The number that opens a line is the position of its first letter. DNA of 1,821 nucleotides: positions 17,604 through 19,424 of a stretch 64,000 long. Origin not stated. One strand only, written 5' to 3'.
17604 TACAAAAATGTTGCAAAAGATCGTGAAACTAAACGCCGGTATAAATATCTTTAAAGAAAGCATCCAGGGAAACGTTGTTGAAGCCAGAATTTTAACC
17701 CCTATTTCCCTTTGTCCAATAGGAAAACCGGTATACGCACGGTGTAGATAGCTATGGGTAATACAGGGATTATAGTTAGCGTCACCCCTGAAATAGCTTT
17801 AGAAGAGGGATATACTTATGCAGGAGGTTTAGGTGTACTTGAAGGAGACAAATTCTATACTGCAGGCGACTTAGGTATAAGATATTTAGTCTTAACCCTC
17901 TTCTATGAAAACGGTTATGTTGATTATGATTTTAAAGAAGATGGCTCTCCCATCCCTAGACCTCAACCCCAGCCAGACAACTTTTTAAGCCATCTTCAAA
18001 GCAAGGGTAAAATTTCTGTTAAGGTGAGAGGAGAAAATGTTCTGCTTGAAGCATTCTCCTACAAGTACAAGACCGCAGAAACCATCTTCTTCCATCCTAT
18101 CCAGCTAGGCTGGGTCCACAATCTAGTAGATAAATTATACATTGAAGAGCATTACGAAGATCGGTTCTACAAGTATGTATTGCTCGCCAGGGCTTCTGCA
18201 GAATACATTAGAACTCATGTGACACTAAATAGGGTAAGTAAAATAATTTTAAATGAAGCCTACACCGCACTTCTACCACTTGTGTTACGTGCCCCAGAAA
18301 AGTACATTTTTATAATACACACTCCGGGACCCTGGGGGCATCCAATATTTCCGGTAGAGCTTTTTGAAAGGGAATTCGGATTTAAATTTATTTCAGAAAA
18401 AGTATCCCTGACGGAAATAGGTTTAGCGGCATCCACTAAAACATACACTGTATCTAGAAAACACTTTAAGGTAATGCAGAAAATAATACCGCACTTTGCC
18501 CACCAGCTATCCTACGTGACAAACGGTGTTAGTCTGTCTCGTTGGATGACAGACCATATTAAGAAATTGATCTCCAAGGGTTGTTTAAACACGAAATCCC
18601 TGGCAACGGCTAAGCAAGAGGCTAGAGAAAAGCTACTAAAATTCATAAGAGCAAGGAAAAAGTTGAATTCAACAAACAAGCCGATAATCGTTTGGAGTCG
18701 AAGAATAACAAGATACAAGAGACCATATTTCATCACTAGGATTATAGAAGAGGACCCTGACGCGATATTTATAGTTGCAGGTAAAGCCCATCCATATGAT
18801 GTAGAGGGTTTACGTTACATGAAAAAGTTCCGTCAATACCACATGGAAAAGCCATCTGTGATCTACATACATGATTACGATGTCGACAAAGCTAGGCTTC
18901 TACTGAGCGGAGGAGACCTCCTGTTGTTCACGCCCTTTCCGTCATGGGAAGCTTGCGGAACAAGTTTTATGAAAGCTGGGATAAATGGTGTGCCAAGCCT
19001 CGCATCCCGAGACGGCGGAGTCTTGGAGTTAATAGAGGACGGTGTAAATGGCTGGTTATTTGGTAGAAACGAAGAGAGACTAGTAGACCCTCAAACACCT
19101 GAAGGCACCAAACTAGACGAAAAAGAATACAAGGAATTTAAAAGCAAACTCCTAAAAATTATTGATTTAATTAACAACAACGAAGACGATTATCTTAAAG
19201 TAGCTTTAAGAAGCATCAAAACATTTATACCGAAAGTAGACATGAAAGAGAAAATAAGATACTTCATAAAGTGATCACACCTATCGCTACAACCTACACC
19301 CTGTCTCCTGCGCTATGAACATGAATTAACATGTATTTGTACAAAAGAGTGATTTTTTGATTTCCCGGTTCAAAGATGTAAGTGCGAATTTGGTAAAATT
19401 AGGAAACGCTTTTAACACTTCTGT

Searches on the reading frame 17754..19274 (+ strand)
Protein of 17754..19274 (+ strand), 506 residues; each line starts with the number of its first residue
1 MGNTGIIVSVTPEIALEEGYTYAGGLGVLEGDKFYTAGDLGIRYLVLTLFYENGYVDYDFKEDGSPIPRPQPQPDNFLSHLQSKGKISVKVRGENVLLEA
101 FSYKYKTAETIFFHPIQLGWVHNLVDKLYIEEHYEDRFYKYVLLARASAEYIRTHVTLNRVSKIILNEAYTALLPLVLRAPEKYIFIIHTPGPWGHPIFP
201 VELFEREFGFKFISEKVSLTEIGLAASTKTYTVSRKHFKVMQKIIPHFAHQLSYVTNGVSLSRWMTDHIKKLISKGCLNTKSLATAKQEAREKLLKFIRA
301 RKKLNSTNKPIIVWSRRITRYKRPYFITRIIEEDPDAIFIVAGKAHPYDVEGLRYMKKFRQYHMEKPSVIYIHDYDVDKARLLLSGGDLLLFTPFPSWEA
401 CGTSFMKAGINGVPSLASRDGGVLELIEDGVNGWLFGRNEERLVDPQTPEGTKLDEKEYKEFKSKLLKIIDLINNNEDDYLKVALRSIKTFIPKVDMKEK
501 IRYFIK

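Call 45: search_protein_families(library=pfam, proteins=[window:17754-19274:+], max_evalue=0.0001)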
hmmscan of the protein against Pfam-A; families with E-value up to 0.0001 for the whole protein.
window:17754-19274:+ (506 aa): 3 families
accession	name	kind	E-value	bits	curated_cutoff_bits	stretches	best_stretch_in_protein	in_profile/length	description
PF00343.26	Phosphorylase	-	1.1e-11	44.2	27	1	365-476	523-633/713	Carbohydrate phosphorylase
PF00534.26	Glycos_transf_1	-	3.9e-10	40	26.4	1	300-440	5-145/172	Glycosyl transferases group 1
PF13692.12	Glyco_trans_1_4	-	5.3e-06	27.2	27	1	328-443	25-132/142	Glycosyl transferases group 1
